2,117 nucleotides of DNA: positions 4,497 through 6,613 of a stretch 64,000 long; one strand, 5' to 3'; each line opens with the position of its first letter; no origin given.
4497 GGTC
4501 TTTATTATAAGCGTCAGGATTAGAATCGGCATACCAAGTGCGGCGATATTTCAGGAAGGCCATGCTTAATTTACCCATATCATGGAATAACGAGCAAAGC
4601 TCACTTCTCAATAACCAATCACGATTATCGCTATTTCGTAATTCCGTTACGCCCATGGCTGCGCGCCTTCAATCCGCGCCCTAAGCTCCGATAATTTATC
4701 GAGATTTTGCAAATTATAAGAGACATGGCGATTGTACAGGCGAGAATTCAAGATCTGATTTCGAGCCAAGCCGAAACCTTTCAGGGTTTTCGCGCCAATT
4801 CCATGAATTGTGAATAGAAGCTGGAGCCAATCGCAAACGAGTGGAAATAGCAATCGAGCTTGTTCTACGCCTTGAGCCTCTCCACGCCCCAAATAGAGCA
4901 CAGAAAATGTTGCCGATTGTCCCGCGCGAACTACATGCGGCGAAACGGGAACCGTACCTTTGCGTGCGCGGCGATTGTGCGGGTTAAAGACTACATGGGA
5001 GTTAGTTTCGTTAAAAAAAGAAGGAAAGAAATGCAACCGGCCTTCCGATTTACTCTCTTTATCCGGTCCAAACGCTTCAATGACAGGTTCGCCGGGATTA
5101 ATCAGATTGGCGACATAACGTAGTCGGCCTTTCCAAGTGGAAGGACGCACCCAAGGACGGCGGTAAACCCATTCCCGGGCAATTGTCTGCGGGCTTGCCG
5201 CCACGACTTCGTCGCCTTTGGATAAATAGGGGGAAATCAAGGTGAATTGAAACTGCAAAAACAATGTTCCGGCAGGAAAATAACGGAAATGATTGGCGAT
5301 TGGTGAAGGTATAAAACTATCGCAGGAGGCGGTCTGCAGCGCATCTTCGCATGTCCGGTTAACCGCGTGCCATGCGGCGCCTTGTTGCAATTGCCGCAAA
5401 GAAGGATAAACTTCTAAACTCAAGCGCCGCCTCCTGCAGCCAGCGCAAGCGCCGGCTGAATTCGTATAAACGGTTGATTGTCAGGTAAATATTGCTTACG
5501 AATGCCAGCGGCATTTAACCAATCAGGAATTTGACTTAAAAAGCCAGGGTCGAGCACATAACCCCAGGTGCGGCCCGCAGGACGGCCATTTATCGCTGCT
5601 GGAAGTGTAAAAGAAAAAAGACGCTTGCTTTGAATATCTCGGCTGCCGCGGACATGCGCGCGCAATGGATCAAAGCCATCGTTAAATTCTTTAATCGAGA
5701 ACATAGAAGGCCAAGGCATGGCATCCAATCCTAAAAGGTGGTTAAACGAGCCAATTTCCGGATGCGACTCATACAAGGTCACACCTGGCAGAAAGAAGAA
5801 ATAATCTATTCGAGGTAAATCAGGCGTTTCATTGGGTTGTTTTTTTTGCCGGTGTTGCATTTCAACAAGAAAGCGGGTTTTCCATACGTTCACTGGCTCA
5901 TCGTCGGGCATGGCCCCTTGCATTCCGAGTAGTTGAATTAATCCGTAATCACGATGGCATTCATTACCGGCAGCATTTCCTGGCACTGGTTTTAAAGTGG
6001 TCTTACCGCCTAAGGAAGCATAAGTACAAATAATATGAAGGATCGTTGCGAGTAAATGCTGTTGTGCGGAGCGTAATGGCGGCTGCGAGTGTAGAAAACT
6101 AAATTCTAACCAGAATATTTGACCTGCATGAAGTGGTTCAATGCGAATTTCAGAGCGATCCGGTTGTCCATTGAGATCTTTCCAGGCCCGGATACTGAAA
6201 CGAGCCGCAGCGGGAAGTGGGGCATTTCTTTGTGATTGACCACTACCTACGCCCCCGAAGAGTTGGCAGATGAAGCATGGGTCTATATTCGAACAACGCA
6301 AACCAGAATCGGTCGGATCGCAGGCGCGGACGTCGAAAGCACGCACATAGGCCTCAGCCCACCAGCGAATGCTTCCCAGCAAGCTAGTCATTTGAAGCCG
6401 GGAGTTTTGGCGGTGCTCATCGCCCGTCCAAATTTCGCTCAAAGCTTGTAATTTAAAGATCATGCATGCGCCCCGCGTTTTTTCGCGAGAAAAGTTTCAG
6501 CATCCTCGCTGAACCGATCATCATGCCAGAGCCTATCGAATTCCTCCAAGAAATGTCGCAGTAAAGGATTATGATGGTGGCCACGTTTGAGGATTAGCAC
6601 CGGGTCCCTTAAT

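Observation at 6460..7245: Uncharacterised two-TM membrane protein translationally coupled to a cyclase-dead type III CRISPR effector operon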

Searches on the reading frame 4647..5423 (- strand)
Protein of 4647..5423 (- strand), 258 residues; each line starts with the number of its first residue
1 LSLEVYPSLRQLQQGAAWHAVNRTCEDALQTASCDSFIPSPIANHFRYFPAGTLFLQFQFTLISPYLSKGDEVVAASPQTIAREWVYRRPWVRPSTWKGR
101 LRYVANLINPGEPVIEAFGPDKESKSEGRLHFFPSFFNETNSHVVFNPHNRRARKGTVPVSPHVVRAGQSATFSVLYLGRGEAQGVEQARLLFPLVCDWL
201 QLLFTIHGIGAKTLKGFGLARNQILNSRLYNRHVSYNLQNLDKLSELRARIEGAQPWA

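Call 5: search_protein_families(library=pfam, proteins=[window:4647-5423:-], max_evalue=0.1)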
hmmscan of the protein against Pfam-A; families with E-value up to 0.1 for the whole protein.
window:4647-5423:- (258 aa): 1 family
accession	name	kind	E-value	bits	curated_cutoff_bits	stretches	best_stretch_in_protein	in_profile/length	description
PF03787.20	RAMPs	-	3.3e-08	34.7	22.1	1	76-219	17-187/189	RAMP superfamily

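Call 6: search_protein_families(library=padloc, proteins=[window:4647-5423:-], max_evalue=0.1)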
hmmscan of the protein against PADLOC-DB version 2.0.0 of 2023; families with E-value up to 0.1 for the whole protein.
window:4647-5423:- (258 aa): 8 families
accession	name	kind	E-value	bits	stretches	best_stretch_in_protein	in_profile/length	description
PDLC01535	Cmr6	-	6.4e-32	109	1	49-221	4-184/185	"CAS-III-B,CAS-III-C; effector_G7"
PDLC00988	Cmr6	-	2.9e-31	107.2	2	121-231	121-235/252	Cmr6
PDLC01442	Csm3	-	2e-05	22.5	1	86-249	41-205/208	"CAS-III-A,CAS-III-D; effector_G7"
PDLC01016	Csm3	-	2.9e-05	22.6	1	86-219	27-187/189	Csm3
PDLC01339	Csm3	-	0.00033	19.7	1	87-146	16-67/163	"CAS-III-A,CAS-III-D; effector_G7"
PDLC01452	Cmr6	-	0.006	14.7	1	81-219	91-223/228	"CAS-III-B,CAS-III-C; effector_G7"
PDLC01295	Cmr4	-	0.032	12.5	1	79-132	24-78/256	"CAS-III-B,CAS-III-C; effector_G7"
PDLC01274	Cmr6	-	0.052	11.6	1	87-219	57-186/188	"CAS-III-B,CAS-III-C; effector_G7"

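Call 7: search_protein_families(library=ncbifam, proteins=[window:4647-5423:-], max_evalue=0.1)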
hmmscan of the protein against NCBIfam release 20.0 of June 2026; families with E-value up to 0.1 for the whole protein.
window:4647-5423:- (258 aa): 0 families

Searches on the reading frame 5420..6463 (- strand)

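Call 5: search_protein_families(library=pfam, proteins=[window:5420-6463:-], max_evalue=0.1)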
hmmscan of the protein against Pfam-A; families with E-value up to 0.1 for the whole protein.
window:5420-6463:- (347 aa): 1 family
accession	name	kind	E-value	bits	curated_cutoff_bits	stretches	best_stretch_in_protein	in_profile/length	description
PF03787.20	RAMPs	-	4.6e-09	37.5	22.1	1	4-90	1-87/189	RAMP superfamily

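Call 6: search_protein_families(library=padloc, proteins=[window:5420-6463:-], max_evalue=0.1)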
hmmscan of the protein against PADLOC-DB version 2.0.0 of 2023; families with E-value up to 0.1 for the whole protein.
window:5420-6463:- (347 aa): 5 families
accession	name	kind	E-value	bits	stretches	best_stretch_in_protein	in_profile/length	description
PDLC01564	Cmr1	-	1.1e-06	26.8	1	4-41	9-46/294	"CAS-III-B,CAS-III-C; effector_G7"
PDLC01270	Cmr1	-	5e-06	25.1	1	1-71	2-58/139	"CAS-III-B,CAS-III-C; effector_G7"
PDLC01016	Csm3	-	1.3e-05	23.7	1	24-73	34-76/189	Csm3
PDLC00977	Cmr1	-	0.00012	19.6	1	5-39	10-44/348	Cmr1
PDLC01442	Csm3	-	0.047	11.5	1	26-109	50-118/208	"CAS-III-A,CAS-III-D; effector_G7"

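Call 7: search_protein_families(library=ncbifam, proteins=[window:5420-6463:-], max_evalue=0.1)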
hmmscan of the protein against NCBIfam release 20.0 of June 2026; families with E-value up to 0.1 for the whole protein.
window:5420-6463:- (347 aa): 1 family
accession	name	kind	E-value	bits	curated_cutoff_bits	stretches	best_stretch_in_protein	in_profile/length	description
TIGR01894.1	cas_TM1795_cmr1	hypoth_equivalog_domain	7.9e-05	22.9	28.65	1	5-70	1-66/167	type III-B CRISPR module RAMP protein Cmr1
